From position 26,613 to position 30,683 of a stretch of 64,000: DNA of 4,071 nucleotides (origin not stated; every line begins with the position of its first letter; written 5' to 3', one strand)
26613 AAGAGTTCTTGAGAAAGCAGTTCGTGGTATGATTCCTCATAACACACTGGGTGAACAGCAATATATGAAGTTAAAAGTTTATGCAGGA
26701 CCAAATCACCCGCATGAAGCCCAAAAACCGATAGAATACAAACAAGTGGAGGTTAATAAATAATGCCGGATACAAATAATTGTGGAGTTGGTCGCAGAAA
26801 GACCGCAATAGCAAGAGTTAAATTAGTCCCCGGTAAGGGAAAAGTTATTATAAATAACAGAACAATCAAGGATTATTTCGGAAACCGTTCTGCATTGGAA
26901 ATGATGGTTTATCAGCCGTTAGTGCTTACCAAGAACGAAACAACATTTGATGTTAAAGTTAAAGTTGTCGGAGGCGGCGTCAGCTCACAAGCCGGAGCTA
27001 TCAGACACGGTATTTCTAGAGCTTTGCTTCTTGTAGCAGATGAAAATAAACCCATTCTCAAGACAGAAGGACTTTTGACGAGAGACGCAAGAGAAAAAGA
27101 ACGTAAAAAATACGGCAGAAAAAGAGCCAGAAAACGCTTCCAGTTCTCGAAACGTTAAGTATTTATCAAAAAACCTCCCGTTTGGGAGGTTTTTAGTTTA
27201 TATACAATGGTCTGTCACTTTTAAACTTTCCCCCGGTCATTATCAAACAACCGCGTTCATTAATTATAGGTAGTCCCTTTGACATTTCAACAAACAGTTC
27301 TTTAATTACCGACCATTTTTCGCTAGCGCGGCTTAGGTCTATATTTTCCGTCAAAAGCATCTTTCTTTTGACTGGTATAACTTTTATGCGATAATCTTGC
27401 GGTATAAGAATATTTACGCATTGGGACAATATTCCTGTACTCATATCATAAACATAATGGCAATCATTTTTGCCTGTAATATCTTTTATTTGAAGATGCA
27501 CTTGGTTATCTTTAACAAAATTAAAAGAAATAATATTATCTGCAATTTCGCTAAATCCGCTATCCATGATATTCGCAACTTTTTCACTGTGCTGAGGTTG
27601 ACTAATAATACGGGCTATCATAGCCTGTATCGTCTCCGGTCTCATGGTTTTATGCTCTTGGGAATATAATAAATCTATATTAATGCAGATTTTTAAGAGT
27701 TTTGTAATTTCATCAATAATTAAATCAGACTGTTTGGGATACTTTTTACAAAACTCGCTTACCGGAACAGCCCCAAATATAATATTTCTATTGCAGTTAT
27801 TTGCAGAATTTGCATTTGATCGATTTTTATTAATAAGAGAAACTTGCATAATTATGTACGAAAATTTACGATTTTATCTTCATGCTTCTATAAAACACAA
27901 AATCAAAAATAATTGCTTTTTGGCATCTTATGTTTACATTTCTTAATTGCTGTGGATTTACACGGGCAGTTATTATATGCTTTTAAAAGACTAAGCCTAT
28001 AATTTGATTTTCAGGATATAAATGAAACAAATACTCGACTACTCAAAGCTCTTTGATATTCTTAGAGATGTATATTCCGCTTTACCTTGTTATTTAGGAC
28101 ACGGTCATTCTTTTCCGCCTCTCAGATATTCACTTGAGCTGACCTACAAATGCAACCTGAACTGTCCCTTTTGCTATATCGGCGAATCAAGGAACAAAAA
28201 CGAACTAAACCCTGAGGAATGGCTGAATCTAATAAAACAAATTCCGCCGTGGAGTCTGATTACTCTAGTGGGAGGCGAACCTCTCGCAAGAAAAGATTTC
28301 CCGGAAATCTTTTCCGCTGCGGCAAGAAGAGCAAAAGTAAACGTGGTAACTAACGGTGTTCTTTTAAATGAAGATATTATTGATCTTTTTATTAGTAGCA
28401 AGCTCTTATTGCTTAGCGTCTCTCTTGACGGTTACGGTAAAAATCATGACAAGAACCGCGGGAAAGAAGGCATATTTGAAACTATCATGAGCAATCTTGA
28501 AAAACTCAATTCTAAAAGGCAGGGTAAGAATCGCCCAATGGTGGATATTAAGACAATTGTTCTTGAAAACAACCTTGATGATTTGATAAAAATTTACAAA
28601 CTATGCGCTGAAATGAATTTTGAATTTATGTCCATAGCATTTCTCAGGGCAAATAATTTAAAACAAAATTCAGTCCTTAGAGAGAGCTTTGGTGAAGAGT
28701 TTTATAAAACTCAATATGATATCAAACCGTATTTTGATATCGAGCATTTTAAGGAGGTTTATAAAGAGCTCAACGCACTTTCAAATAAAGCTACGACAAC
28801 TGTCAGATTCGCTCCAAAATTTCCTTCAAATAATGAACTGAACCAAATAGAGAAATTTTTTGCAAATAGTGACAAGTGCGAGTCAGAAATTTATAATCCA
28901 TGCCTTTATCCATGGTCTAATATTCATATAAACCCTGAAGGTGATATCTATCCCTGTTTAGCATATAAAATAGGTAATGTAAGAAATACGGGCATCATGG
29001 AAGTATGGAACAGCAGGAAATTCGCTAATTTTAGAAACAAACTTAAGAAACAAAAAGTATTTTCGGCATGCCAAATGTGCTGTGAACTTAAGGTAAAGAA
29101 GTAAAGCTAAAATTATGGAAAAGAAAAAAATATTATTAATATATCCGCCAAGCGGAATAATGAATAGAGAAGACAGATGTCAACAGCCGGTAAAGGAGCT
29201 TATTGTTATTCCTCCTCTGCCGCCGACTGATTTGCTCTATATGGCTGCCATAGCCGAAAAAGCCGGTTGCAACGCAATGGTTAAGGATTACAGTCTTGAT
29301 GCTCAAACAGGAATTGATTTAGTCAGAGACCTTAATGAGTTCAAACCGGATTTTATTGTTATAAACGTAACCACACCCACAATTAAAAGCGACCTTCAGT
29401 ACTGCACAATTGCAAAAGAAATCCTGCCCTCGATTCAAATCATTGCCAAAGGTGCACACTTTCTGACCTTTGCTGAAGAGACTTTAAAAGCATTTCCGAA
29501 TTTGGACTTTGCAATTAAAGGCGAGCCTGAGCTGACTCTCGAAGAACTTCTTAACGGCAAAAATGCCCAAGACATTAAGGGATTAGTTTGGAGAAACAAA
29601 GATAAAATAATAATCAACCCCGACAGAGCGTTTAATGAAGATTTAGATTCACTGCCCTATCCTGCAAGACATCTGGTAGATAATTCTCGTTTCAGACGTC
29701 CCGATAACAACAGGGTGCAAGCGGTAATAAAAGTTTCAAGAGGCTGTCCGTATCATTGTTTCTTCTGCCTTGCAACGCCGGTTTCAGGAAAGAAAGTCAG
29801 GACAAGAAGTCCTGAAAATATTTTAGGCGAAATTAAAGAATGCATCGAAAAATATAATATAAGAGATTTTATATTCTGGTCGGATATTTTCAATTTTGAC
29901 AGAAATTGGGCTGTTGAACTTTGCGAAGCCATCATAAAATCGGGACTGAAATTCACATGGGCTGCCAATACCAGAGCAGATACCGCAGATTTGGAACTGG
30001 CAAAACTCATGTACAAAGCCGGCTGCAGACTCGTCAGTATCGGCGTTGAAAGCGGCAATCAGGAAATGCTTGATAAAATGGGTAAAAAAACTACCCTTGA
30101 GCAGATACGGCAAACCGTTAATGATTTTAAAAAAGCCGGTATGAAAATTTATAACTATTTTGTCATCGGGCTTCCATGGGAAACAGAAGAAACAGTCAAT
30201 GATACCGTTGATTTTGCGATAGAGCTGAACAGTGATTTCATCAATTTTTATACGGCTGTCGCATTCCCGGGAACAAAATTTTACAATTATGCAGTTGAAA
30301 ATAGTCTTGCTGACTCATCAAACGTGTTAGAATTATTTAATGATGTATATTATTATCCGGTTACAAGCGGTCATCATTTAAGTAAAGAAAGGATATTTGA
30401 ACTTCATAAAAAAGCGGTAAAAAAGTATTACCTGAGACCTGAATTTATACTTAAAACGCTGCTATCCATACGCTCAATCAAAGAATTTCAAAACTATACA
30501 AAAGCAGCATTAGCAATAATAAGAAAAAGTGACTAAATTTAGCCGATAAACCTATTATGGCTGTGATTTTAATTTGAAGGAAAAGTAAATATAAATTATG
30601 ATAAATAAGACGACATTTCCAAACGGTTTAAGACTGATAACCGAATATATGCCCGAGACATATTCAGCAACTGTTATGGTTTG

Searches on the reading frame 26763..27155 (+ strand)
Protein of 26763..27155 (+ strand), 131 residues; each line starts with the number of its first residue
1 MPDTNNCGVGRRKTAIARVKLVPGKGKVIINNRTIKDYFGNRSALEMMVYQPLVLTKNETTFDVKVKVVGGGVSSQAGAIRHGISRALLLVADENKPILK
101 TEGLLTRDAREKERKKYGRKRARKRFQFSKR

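Call 36: find_related_loci(query=window:26763-27155:+, collection=genome_contigs, flank=10000)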
Query window:26763-27155:+ (131 aa) in genome_contigs; peptide patterns used: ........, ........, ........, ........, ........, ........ (x = any residue, [..] = any of these).
600 stretches matched a pattern (row limit reached: there are more); 541 encode a relative of the query (tblastn E <= 1e-3); the best 80 are kept; 80 distinct loci.
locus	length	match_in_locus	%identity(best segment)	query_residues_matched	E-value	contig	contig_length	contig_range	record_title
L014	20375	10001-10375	74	7-131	1e-57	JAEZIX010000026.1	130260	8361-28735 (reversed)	MAG: Cyanobacteria bacterium OH_CDB_20 k127_2583617, whole genome shotgun sequence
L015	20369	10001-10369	74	9-131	8e-57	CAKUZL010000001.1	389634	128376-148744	MAG: uncultured Candidatus Melainabacteria bacterium isolate REFINED_METABAT215_TOP10_CONTIGS_1500_ASSEMBLY_K77_MERGED__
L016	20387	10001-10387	71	3-131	3e-56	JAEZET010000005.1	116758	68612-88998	MAG: Cyanobacteria bacterium OH_CBrB_359 k127_2785081, whole genome shotgun sequence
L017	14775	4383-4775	70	1-131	1e-49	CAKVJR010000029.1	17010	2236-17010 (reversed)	MAG: uncultured Candidatus Melainabacteria bacterium isolate REFINED_METABAT215_TOP10_CONTIGS_1500_ASSEMBLY_K77_MERGED__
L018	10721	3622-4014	70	1-131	1e-49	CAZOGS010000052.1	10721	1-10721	MAG TPA_asm: uncultured Muribaculaceae bacterium isolate SRP225648_co1_585 genome assembly, contig: NODE_15865_length_10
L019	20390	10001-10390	57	1-131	8e-45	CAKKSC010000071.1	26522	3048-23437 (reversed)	Desulfuromonadales bacterium isolate Hainich-H52-bin013-1 genome assembly, contig: H52-bin013_1_Hain_H52_02um_R1_554_len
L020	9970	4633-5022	60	2-131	1e-43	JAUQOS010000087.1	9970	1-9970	MAG: Armatimonadota bacterium isolate BF2.bins.106.201808 NODE_4640_length_9970_cov_54.424058, whole genome shotgun sequ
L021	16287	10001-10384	60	3-131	3e-43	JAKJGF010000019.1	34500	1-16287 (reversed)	MAG: Bacillota bacterium isolate UR.bin48 UR_contig_2720, whole genome shotgun sequence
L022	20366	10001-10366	59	9-131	1e-42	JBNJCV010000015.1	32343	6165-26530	MAG: Actinomycetota bacterium isolate Y23_7dBSe1.bin.152 NODE_728_length_32343_cov_23.024004, whole genome shotgun seque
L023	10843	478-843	63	9-131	2e-42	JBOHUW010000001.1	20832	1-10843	MAG: Candidatus Dormibacteraceae bacterium isolate SE1538_concoct.bin.5 NODE_90_length_20832_cov_0.980922, whole genome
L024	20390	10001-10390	57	1-131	3e-42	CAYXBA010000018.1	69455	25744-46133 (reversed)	MAG TPA_asm: uncultured Nitrospiraceae bacterium isolate binchicken_co269_240 genome assembly, contig: NODE_358_length_6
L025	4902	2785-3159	61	6-131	4e-42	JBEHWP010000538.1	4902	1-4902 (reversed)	MAG: Vulcanimicrobiota bacterium isolate ER1 k141_237258_length_4902_cov_6.9120, whole genome shotgun sequence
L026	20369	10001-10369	60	8-131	8e-42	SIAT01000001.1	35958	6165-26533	MAG: Pedosphaera sp. isolate Baikal-deep-G214 BACOMB-C5064, whole genome shotgun sequence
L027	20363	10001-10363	58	10-131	2e-41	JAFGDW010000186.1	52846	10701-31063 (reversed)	MAG: candidate division KSB1 bacterium isolate Zod_Metabat.1197 k87_7691259, whole genome shotgun sequence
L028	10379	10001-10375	56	7-131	3e-41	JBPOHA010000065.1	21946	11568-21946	MAG: Bacillota bacterium isolate MAG_59 c_000000077840, whole genome shotgun sequence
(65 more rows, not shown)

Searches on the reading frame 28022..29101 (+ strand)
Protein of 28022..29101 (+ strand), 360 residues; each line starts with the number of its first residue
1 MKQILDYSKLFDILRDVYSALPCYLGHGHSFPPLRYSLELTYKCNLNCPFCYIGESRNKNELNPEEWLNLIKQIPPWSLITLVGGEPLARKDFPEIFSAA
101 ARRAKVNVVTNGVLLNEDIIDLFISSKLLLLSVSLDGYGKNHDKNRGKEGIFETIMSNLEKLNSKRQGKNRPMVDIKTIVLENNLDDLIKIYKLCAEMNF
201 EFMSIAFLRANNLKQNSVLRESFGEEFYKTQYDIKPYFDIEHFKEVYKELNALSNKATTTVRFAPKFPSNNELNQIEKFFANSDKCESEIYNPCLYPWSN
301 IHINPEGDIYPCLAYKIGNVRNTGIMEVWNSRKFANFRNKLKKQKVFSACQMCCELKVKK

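Call 3: search_protein_families(library=ncbifam, proteins=[window:28022-29101:+], max_evalue=0.01)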
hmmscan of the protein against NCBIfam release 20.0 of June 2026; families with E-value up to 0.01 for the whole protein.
window:28022-29101:+ (360 aa): 68 families (the best 25 are shown)
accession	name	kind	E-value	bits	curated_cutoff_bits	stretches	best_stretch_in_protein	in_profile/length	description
TIGR04317.1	W_rSAM_matur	equivalog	8.8e-28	97.4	380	1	38-353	8-313/349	tungsten cofactor oxidoreductase radical SAM maturase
TIGR04545.1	rSAM_ahbD_hemeb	equivalog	2.7e-26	92.8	500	1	38-353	4-308/339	heme b synthase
TIGR02109.1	PQQ_syn_pqqE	equivalog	6.1e-24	84.6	381.35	1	32-206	5-180/358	pyrroloquinoline quinone biosynthesis protein PqqE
NF045574.1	sacti_mat_StsB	exception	1e-22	80.6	625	1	40-224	102-283/466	StsB family radical SAM/SPASM domain sactipeptide maturase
TIGR04053.2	TIGR04053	equivalog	1.1e-22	80.8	395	1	33-353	7-335/366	TIGR04053 family radical SAM/SPASM domain-containing protein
NF033640.1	N_Twi_rSAM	subfamily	2.4e-22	79.6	170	2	294-355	5-71/398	twitch domain-containing radical SAM protein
TIGR03961.1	rSAM_PTO1314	hypoth_equivalog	2.6e-22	79.5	306.05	1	33-200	22-183/332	PTO1314 family radical SAM protein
NF047865.1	rSAM_PapB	equivalog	3.1e-22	79.2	340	2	37-190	6-177/330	PapB family radical SAM/SPASM ranthipeptide maturase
NF050035.1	rSAM_WgK_link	exception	3.7e-22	78.8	650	1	35-354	10-335/367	radical SAM/SPASM peptide maturase WgkB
TIGR04054.1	rSAM_NirJ1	equivalog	8.6e-22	77.3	650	1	38-353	40-352/387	putative heme d1 biosynthesis radical SAM protein NirJ1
TIGR04055.1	rSAM_NirJ2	equivalog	1.6e-21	77.2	500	2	38-222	4-192/326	putative heme d1 biosynthesis radical SAM protein NirJ2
TIGR03962.1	mycofact_rSAM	equivalog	2.7e-21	76.1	265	1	33-198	11-176/339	mycofactocin radical SAM maturase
TIGR04403.1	rSAM_skfB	equivalog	9.9e-21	74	300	1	26-200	96-269/402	sporulation killing factor system radical SAM maturase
TIGR04051.1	rSAM_NirJ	equivalog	3.6e-20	72.2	515.45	1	39-204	7-172/354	heme d1 biosynthesis radical SAM protein NirJ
TIGR04311.1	rSAM_Geo_metal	subfamily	1.3e-19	70.6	400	2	33-210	2-189/423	radical SAM/SPASM family putative metalloenzyme maturase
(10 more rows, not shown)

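Call 4: search_protein_families(library=pfam, proteins=[window:28022-29101:+], max_evalue=0.01)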
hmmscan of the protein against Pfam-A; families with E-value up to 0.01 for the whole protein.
window:28022-29101:+ (360 aa): 2 families
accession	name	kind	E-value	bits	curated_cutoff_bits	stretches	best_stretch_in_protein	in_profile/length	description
PF04055.27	Radical_SAM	-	1.4e-23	84.3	29.5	1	39-194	2-165/166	Radical SAM superfamily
PF13186.11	SPASM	-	2.5e-15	56.9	21.5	1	294-353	1-66/67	Iron-sulfur cluster-binding domain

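Call 66: find_homologous_proteins(query=window:28022-29101:+, max_evalue=1e-30)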
Query window:28022-29101:+ (360 aa): 716 proteins with E <= 1e-30 among 3779 candidates; the best 120 are listed.
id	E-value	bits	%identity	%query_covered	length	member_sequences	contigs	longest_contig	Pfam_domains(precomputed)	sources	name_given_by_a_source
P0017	2.1e-244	828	100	100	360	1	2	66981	PF13186.12,PF04055.28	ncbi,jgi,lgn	-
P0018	1.4e-193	661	78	100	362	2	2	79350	PF13186.12,PF04055.28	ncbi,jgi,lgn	-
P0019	1.7e-186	637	76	100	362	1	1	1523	PF13186.12,PF04055.28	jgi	jgi:MoaA/NifB/PqqE/SkfB family radical SAM enzyme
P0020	1.0e-150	520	64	99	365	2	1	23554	PF13186.12,PF04055.28,PF13353.12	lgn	-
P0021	2.0e-148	512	64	99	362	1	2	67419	PF13186.12,PF04055.28,PF13353.12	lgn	-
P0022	4.6e-147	508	62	99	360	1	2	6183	PF13186.12,PF04055.28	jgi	-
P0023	6.7e-147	507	63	99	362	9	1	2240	PF13186.12,PF04055.28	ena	-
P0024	7.6e-147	507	64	99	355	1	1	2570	PF13186.12,PF04055.28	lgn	-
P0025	1.6e-146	506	63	99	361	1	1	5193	PF13186.12,PF04055.28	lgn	-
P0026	1.9e-146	506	63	100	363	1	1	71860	PF13186.12,PF04055.28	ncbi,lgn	-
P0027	3.2e-146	505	62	99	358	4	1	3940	PF13186.12,PF04055.28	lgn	-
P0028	7.7e-146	504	63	99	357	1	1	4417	PF13186.12,PF04055.28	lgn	-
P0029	8.5e-146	503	64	99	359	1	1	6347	PF13186.12,PF04055.28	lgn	-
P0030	8.6e-146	503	62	99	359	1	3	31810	PF13186.12,PF04055.28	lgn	-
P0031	1.0e-145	503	63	99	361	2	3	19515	PF13186.12,PF04055.28,PF13353.12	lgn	-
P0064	2.4e-142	492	62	99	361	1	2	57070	PF13186.12,PF04055.28,PF13353.12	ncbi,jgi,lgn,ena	ncbi:MAG: radical SAM protein [Candidatus Gastranaerophilaceae bacterium]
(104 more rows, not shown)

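Call 67: find_encoding_contigs(protein=P0064, flank=10000, max_places=2)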
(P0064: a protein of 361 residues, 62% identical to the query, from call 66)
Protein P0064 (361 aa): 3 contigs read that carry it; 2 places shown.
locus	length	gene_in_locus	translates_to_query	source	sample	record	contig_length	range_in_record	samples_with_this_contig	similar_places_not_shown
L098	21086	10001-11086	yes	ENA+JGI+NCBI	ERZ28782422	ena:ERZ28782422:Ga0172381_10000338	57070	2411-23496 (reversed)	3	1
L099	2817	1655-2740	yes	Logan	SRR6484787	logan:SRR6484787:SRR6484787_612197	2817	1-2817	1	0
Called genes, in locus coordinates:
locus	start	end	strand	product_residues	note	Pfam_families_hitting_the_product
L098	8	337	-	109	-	PF01783:Ribosomal_L32p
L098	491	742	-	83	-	-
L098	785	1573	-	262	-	PF00121:TIM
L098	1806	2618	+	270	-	PF00590:TP_methylase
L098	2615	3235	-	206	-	PF00300:His_Phos_1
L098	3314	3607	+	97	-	PF22600:MTPAP-like_central (weak), PF01909:NTP_transf_2, PF18765:Polbeta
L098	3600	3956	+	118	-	PF01934:HepT-like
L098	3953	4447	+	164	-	PF06434:Aconitase_2_N, PF00694:Aconitase_C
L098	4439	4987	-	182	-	-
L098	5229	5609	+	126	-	PF00164:Ribosom_S12_S23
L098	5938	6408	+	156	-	PF00177:Ribosomal_S7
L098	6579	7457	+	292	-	PF01476:LysM (weak), PF00036:EF-hand_1 (faint), PF13202:EF-hand_5 (faint)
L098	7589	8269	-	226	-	PF02632:BioY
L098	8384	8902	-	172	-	PF13527:Acetyltransf_9 (weak), PF00583:Acetyltransf_1, PF13420:Acetyltransf_4, PF13673:Acetyltransf_10, PF13508:Acetyltransf_7, PF08445:FR47 (weak)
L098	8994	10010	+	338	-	PF02885:Glycos_trans_3N, PF00591:Glycos_transf_3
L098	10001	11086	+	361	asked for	PF13353:Fer4_12 (weak), PF04055:Radical_SAM, PF13186:SPASM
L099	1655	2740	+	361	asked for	PF13353:Fer4_12 (weak), PF04055:Radical_SAM, PF13186:SPASM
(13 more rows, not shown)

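Call 68: find_encoding_contigs(protein=P0021, flank=10000, max_places=2)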
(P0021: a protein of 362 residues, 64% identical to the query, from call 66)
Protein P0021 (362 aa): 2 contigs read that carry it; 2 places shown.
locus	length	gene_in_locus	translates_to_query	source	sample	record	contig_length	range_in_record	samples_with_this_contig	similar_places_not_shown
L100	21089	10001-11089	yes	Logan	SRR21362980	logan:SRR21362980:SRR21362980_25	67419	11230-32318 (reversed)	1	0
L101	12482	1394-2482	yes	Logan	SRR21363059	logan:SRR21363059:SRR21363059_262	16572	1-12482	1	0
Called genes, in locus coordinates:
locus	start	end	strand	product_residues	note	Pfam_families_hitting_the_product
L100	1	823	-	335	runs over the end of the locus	PF00108:Thiolase_N (faint), PF08545:ACP_syn_III, PF08541:ACP_syn_III_C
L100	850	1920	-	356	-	PF02504:FA_synthesis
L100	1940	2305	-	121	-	PF01783:Ribosomal_L32p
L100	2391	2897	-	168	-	PF02620:YceD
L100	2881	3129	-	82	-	-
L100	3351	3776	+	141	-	-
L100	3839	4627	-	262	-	PF00121:TIM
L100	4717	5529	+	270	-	PF00590:TP_methylase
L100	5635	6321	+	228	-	PF07737:ATLF (weak)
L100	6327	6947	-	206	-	PF00300:His_Phos_1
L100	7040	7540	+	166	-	PF06434:Aconitase_2_N (weak), PF00694:Aconitase_C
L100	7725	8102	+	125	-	PF00164:Ribosom_S12_S23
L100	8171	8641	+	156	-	PF00177:Ribosomal_S7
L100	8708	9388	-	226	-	PF02632:BioY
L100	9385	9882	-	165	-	PF00583:Acetyltransf_1, PF13420:Acetyltransf_4, PF13673:Acetyltransf_10, PF13508:Acetyltransf_7, PF08445:FR47 (weak)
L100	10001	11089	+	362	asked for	PF04055:Radical_SAM, PF13353:Fer4_12 (faint), PF13186:SPASM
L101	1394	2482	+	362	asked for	PF04055:Radical_SAM, PF13353:Fer4_12 (faint), PF13186:SPASM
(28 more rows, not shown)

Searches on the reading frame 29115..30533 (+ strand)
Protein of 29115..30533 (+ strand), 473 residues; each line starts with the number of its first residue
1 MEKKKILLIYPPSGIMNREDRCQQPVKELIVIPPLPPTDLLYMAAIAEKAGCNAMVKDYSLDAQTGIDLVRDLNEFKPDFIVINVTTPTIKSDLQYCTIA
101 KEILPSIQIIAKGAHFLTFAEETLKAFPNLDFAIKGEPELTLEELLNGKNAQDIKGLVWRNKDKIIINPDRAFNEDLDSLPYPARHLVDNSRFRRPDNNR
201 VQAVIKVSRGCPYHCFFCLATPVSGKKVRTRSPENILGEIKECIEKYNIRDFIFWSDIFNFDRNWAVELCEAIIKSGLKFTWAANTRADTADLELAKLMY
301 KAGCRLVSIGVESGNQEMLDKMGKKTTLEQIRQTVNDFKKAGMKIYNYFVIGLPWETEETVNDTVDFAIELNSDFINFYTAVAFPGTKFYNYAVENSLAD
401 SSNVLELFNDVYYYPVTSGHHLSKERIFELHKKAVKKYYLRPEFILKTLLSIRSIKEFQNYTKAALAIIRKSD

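Call 3: search_protein_families(library=ncbifam, proteins=[window:29115-30533:+], max_evalue=0.01)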
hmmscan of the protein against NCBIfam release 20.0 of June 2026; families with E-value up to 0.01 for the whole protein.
window:29115-30533:+ (473 aa): 45 families (the best 25 are shown)
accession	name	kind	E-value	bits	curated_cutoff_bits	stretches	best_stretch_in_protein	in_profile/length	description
TIGR03471.1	HpnJ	equivalog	4.9e-73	246.6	577.6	1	79-451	70-445/472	hopanoid biosynthesis associated radical SAM protein HpnJ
TIGR02026.1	BchE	equivalog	1.3e-53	182.6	481.35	1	35-445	20-433/497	magnesium-protoporphyrin IX monomethyl ester anaerobic oxidative cyclase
NF033070.1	rSAM_AprD4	equivalog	2.9e-43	148.5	500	1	35-402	40-399/456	AprD4 family radical SAM diol-dehydratase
NF038361.1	rSAM_Sden_1168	equivalog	4.2e-42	144.4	575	1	90-397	154-477/560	Sden_1168 family B12-binding radical SAM P-methyltransferase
TIGR04479.1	bcpD_PhpK_rSAM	subfamily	1.5e-40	139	600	1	142-376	188-414/504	PhpK family radical SAM P-methyltransferase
TIGR04385.1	B12_rSAM_cofa1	equivalog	6.2e-39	134.4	450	1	37-401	20-402/438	B12 lower ligand biosynthesis radical SAM protein BzaD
NF050148.1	rSAM_ApyD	equivalog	3.6e-36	124.8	750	1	97-368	94-363/645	RiPP biosynthesis radical SAM protein ApyD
TIGR04072.2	rSAM_ladder_B12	equivalog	5.4e-35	120.9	360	1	42-417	23-394/443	lipid biosynthesis B12-binding/radical SAM protein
NF045585.1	rSAM_slr0320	equivalog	4.4e-28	98.1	775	1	99-396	131-440/511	photosystem II high light acclimation radical SAM protein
TIGR04013.1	B12_SAM_MJ_1487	hypoth_equivalog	9.3e-28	97.1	251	2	69-246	34-195/382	TIGR04013 family B12-binding domain/radical SAM domain-containing protein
TIGR04014.1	B12_SAM_MJ_0865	equivalog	2e-25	89.5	360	1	67-405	28-369/434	methyl-coenzyme M reductase glutamine C-methyltransferase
TIGR04367.1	HpnR_B12_rSAM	equivalog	2.6e-25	88.9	650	1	36-391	21-371/490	hopanoid C-3 methylase HpnR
TIGR04295.1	B12_rSAM_oligo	hypoth_equivalog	3.6e-24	85.2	400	1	35-328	23-318/422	TIGR04295 family B12-binding domain-containing radical SAM protein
TIGR03975.1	rSAM_ocin_1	subfamily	3.4e-22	78.7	281.85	1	100-362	151-421/606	RiPP maturation radical SAM C-methyltransferase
NF033712.0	B12_rSAM_KedN5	subfamily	9.1e-22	77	700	1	73-391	58-389/624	KedN5 family methylcobalamin-dependent radical SAM C-methyltransferase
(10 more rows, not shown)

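Call 4: search_protein_families(library=pfam, proteins=[window:29115-30533:+], max_evalue=0.01)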
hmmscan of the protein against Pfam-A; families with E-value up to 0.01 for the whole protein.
window:29115-30533:+ (473 aa): 2 families
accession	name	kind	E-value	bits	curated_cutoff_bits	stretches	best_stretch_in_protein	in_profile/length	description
PF04055.27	Radical_SAM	-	3.3e-25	89.6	29.5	1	205-368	1-166/166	Radical SAM superfamily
PF02310.24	B12-binding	-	5.3e-12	46.1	32.1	1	36-146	13-121/121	B12 binding domain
